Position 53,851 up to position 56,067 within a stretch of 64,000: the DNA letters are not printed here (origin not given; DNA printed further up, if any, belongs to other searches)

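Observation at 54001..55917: Secreted beta-helix protein embedded in the polysaccharide locus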

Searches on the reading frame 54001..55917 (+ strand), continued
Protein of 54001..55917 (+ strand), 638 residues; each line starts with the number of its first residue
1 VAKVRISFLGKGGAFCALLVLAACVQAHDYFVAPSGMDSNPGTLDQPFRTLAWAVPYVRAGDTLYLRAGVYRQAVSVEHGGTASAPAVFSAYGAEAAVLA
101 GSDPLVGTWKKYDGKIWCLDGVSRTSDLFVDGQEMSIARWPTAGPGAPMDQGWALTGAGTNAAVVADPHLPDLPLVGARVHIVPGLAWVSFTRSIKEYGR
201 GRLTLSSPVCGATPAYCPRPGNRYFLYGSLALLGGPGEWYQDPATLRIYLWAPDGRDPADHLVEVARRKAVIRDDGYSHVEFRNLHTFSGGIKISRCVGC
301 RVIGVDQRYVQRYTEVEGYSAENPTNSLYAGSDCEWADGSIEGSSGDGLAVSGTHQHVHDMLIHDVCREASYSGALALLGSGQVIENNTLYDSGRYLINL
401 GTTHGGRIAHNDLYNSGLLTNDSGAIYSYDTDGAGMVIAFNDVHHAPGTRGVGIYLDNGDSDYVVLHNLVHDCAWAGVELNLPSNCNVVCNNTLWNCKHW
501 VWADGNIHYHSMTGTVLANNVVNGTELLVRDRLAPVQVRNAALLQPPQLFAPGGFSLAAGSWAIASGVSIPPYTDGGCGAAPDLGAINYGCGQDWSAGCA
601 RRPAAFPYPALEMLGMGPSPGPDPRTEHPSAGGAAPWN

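Call 23: predict_structure(alignment_id=A1)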
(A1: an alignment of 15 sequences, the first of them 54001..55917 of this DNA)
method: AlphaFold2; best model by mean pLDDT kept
length: 638 residues; sequences in the alignment: 15
mean_pLDDT: 83.1   pTM: 0.84
mean pLDDT of the five models: 83.1, 82.9, 82.0, 81.3, 80.9
residues with pLDDT >= 90: 407; 70-90: 105; 50-70: 41; < 50: 85
segments of 3 or more residues with pLDDT < 50: 1-24, 548-550, 566-584, 586-593, 611-638
pLDDT, mean of each block of 10 residues (from residue 1): 36 47 69 97 97 96 97 94 97 95 94 97 92 93 88 94 94 94 80 93 92 83 95 95 96 94 93 96 97 97 96 90 94 97 95 98 94 94 96 95 93 94 93 92 91 92 91 94 89 87 67 85 82 78 52 53 49 35 40 59 71 34 30 28
secondary structure, 60 per line:
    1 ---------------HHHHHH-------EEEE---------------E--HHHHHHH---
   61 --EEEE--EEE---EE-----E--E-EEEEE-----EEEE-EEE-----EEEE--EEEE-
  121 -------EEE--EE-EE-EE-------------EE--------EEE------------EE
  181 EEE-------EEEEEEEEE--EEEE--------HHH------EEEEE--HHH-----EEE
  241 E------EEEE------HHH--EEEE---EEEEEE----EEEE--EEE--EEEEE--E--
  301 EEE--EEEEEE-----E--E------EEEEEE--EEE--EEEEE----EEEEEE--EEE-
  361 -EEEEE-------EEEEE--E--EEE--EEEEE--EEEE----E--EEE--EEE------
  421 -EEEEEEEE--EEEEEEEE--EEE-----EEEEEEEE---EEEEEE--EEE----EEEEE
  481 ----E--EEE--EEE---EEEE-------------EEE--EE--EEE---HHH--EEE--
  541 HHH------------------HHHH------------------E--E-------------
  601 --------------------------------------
elements in order: H16-21 E29-32 H51-57 E63-66 E69-71 E87-91 E97-100 E102-104 E110-113 E116-119 E128-130 E164-166 E179-183 E191-199 E202-205 E223-227 E238-241 E248-251 E263-266 E270-275 E280-283 E286-288 E291-295 E301-303 E306-311 E327-332 E335-337 E340-344 E349-354 E357-359 E362-366 E374-378 E384-386 E389-393 E396-399 E407-409 E412-414 E422-429 E432-439 E442-444 E450-457 E461-466 E469-471 E476-480 E488-490 E493-495 E499-502 E516-518 E525-527 E536-538 H562-565
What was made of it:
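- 54301..54786 (+): Inserted beta-sandwich domain, about residues 101-262, including the conserved PGEWY motif (236-240). All-beta region in the model (call 23).
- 54787..55620 (+): Catalytic right-handed parallel beta-helix core, about residues 263-540. Three-strand coils in the model (call 23).
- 55801..55914 (+): Pro/Gly-rich C-terminal tail, residues 601-638; unstructured in the model and not conserved. pLDDT 28-34 (call 23).
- On Right-handed parallel beta-helix (pectin-lyase fold) superfamily: The model has regular three-strand coils across 270-540 (call 23).
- On Autotransporter / beta-helix adhesin: The C-terminus is a short, disordered Pro-rich tail (call 23).
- Fold: AlphaFold model with pLDDT 83 and pTM 0.84 (call 23).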

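Call 26: fold_search(model_id=the predicted structure, library=pdb)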
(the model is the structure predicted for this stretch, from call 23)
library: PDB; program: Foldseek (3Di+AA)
matches with E <= 10: 752; with E <= 0.001: 73
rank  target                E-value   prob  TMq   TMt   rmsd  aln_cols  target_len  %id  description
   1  5mqp_A                4.3e-20  1.00  0.58  0.62   6.6       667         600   15  Glycoside hydrolase BT_1002 (released 2017-04-05)
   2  5mqp_C                1.6e-19  1.00  0.58  0.61   6.9       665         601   16  Glycoside hydrolase BT_1002 (released 2017-04-05)
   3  5mqp_E                2.3e-19  1.00  0.56  0.59   7.3       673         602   15  Glycoside hydrolase BT_1002 (released 2017-04-05)
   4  5mqp_B                7.4e-19  1.00  0.56  0.59   7.1       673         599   16  Glycoside hydrolase BT_1002 (released 2017-04-05)
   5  3vst_A                7.5e-15  1.00  0.45  0.45  12.2       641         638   12  The complex structure of XylC with Tris (released 2013-02-27)
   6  6kqs_A                7.3e-09  1.00  0.30  0.31  14.2       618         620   11  Crystal Structure of GH136 lacto-N-biosidase from Eubacterium ramulus - selenomethionine derivative (released 2020-06-10)
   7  7v6i_A                9.6e-09  1.00  0.37  0.39  10.5       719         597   10  Crystal structure of lacto-N-biosidase BsaX from Bifidobacterium saguini, lacto-N-biose complex (released 2022-02-09)
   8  6kqt_A                1.6e-08  1.00  0.32  0.33  11.4       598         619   11  Crystal Structure of GH136 lacto-N-biosidase from Eubacterium ramulus - native protein (released 2020-06-10)
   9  5gqc_A                3.3e-08  1.00  0.32  0.35  14.2       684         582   11  Crystal structure of lacto-N-biosidase LnbX from Bifidobacterium longum subsp. longum, ligand-free form (released 2017-04-19)
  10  7vul_B                1.1e-07  1.00  0.19  0.20  16.8       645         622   11  Structure of Klebsiella Phage P560 depolymerase (released 2022-11-16)
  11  7w1c_D                2.5e-07  1.00  0.27  0.27  17.0       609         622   10  Crystal structure of Klebsiella pneumoniae K1 capsule-specific polysaccharide lyase in a P1 crystal form (released 2022-05-18)
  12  9k4a_A                3.2e-07  1.00  0.31  0.30  17.2       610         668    8  Cryo-EM structure of depolymerase S2-4 from Klebsiella phage K64-1 (released 2026-03-25)
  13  7vul_A                4.6e-07  1.00  0.22  0.22  18.0       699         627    6  Structure of Klebsiella Phage P560 depolymerase (released 2022-11-16)
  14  1ru4                  7.9e-07  1.00  0.32  0.47  10.7       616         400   12  Crystal structure of pectate lyase Pel9A (released 2004-04-13)
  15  9beh_A                8.2e-07  1.00  0.30  0.33  13.7       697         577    9  Structure of GH110A in complex with galactose-6-sulfate (released 2025-08-27)
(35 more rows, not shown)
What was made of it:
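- On AlgG/AlgE-type mannuronan C5-epimerase: TM is 0.26-0.28 (call 26).
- Closest known: GH141. Same: It is the best structural match (TM 0.58-0.62, call 26).
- Closest known: GH120 beta-xylosidase XylC. Same: Second-best fold match (E 7.5e-15, call 26).
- Top PDB match is 5MQP, GH141 BT_1002 (E 4e-20, TM 0.58-0.62), then GH120 XylC (call 26). PL9, PL6 and AlgG appear among the lower Foldseek hits (call 26).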

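Call 27: search_solved_structures(query=A1, max_evalue=0.01, show_alignments=4)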
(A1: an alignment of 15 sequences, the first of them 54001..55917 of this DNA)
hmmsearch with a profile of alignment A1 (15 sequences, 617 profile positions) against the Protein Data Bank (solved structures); distinct sequences matched with E-value up to 0.01: 15.
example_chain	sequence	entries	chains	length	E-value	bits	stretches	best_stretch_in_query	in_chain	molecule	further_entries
3vst_A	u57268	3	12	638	4.9e-30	107.4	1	22-118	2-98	Xylosidase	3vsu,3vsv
9rx2_A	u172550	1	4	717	5.1e-30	107.4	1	18-491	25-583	Parallel beta-helix repeat protein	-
5mqp_A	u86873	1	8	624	8.2e-20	73.6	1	17-293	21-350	Glycoside hydrolase BT_1002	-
5olq_A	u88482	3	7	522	1.4e-10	43.1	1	20-64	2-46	Rhamnogalacturonan lyase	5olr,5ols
1ru4_A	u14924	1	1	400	6.9e-10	40.9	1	22-105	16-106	Pectate lyase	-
7o78_A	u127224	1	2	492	2.4e-08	35.8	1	48-98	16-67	Polysaccharide lyase from Pseudopedobacter saltans, Pedsa3807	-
7dmk_A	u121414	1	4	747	4.6e-08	34.8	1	35-97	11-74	BcAlyPL6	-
6kqs_A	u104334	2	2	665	5.9e-07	31.2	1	20-89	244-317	lacto-N-biosidase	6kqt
7o84_A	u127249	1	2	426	5.4e-05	24.7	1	50-117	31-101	Alginate lyase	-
7o7a_A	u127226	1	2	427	6.3e-05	24.5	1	50-117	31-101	Aliginate lyase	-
1dbg_A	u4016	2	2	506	0.00021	22.8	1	42-98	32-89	CHONDROITINASE B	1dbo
1ofl_A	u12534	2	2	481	0.00026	22.5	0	43-98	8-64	CHONDROITINASE B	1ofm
8bwk_A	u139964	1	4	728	0.00031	22.2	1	45-117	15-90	Alginate lyase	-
6qps_A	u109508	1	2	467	0.00038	21.9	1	50-95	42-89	Polysaccharide Lyase Family 6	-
7o79_A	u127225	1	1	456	0.0015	19.9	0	44-98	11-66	Poly(Beta-D-mannuronate) lyase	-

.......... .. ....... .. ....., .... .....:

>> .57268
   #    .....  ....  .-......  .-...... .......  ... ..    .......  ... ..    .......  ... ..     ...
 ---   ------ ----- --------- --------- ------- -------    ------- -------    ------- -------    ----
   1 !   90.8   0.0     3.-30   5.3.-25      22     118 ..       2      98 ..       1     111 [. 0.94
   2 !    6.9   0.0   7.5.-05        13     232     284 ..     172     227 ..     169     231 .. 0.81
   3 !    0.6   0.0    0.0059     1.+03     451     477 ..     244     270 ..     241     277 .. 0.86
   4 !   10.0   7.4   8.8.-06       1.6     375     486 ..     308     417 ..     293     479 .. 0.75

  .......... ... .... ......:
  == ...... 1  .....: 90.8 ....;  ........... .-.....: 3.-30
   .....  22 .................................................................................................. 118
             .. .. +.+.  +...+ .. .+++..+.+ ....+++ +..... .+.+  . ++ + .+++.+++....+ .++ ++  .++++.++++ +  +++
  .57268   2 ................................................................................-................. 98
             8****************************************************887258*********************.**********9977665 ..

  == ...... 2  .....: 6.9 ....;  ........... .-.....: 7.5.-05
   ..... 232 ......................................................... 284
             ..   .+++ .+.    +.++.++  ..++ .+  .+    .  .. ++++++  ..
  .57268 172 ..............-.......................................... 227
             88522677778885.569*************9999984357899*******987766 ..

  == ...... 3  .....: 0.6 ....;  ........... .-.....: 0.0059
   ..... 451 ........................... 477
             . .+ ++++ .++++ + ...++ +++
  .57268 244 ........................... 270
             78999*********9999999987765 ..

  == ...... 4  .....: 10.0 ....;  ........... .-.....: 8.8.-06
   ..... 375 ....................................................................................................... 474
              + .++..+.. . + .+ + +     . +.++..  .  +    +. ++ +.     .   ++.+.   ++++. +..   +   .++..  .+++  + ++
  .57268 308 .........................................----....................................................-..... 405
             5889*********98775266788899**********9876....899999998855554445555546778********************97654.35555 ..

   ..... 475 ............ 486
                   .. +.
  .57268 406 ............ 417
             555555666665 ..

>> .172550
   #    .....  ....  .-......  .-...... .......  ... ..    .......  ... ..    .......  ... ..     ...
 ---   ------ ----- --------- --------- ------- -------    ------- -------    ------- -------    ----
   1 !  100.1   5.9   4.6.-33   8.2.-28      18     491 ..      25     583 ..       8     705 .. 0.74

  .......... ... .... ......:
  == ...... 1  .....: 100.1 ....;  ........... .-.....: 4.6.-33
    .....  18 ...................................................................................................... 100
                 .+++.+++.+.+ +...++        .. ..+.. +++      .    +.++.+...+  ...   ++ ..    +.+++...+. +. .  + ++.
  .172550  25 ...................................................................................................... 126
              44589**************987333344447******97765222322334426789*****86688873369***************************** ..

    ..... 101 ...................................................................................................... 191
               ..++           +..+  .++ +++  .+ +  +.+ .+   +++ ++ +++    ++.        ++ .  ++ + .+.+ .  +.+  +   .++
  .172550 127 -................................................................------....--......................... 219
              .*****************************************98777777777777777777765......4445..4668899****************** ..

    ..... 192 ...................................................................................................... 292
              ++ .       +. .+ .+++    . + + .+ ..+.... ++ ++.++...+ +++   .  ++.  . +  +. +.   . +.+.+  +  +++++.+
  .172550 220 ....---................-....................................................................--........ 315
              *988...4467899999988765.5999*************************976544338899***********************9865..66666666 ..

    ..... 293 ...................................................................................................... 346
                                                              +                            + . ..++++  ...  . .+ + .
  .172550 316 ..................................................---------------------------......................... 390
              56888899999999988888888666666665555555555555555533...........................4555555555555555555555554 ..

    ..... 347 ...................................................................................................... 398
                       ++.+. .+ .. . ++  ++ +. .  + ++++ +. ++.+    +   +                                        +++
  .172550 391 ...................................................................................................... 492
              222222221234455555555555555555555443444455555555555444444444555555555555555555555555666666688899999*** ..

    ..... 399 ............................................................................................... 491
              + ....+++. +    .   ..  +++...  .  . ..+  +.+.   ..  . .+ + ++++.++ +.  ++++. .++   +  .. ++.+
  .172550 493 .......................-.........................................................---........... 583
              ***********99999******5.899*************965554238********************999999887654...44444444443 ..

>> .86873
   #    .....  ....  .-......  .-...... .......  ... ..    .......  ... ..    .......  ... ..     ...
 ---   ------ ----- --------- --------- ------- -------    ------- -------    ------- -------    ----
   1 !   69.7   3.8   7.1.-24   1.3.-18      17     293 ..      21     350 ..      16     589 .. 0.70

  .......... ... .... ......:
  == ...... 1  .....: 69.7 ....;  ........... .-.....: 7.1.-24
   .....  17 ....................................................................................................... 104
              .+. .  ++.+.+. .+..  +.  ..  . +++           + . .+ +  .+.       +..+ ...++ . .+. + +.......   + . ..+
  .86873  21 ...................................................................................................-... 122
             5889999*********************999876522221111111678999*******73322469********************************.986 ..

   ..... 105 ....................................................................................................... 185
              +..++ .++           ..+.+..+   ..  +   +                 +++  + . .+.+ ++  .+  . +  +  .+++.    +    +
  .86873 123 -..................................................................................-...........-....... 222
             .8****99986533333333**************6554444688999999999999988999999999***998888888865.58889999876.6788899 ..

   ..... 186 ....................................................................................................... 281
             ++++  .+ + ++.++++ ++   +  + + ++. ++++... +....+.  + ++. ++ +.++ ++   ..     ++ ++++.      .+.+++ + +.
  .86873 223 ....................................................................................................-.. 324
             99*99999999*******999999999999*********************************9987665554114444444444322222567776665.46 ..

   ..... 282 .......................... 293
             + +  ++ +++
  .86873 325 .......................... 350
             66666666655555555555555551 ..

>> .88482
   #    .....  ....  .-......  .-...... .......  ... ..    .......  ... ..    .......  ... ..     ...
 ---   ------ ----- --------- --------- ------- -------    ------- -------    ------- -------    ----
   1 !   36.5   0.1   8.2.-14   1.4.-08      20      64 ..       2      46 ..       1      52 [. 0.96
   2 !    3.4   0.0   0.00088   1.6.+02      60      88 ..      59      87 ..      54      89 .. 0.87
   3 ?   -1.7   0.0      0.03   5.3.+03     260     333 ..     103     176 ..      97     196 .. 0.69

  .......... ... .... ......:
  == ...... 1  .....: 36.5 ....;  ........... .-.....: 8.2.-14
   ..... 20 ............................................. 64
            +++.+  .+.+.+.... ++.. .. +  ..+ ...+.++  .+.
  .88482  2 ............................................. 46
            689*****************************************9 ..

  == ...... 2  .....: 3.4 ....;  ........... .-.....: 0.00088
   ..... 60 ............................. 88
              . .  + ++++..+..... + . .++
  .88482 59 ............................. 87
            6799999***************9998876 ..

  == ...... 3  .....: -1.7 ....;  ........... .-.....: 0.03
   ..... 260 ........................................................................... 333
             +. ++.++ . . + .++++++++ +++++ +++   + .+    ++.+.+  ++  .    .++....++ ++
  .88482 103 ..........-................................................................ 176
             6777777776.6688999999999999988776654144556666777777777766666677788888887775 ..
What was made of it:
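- Closest known: GH120 beta-xylosidase XylC. Same: Strong N-terminal similarity (91 bits, call 27).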

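Call 31: search_protein_representatives(alignment_id=A1)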
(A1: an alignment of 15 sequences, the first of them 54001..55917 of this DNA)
Query: 15 sequences, 617 profile positions. Proteins with E-value up to 0.001 (for the whole library): 82940; up to 1e-10: 40926; up to 1e-30: 6041. The best 150 are listed.
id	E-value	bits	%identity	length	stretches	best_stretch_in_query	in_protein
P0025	1.0e-271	919.0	-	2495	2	11-599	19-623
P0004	1.5e-268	908.5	-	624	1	8-615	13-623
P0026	1.5e-239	812.7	-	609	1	6-595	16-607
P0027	6.1e-235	797.5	-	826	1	9-613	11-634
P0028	2.3e-225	765.9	-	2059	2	21-592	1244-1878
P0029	4.1e-217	738.6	-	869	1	106-611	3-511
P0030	1.8e-213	726.6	-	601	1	9-591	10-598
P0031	2.3e-212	722.9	-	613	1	11-599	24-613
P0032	2.9e-212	722.6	-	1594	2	3-597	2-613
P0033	6.3e-206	701.7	-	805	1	7-600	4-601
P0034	4.6e-202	688.9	-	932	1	22-592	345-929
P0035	2.2e-196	670.1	-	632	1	19-592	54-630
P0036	3.7e-192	656.2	-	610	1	19-592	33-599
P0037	3.5e-190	649.7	-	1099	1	9-608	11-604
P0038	2.3e-188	643.6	-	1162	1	5-602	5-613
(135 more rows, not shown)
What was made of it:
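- Tried and rejected: The exhaustive profile search (call 31) showed this was a sensitivity artefact.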

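Call 41: find_related_loci(query=window:54001-55917:+, collection=genome_contigs, flank=9000)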
Query window:54001-55917:+ (638 aa) in genome_contigs; peptide patterns used: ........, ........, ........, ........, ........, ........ (x = any residue, [..] = any of these).
25 stretches matched a pattern, but none encodes a relative of the query by tblastn (E <= 1e-3).
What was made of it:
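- Tried and rejected: With the single protein it found nothing in genome_contigs (call 41), so the organism remains 'bacterium' (MAG).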
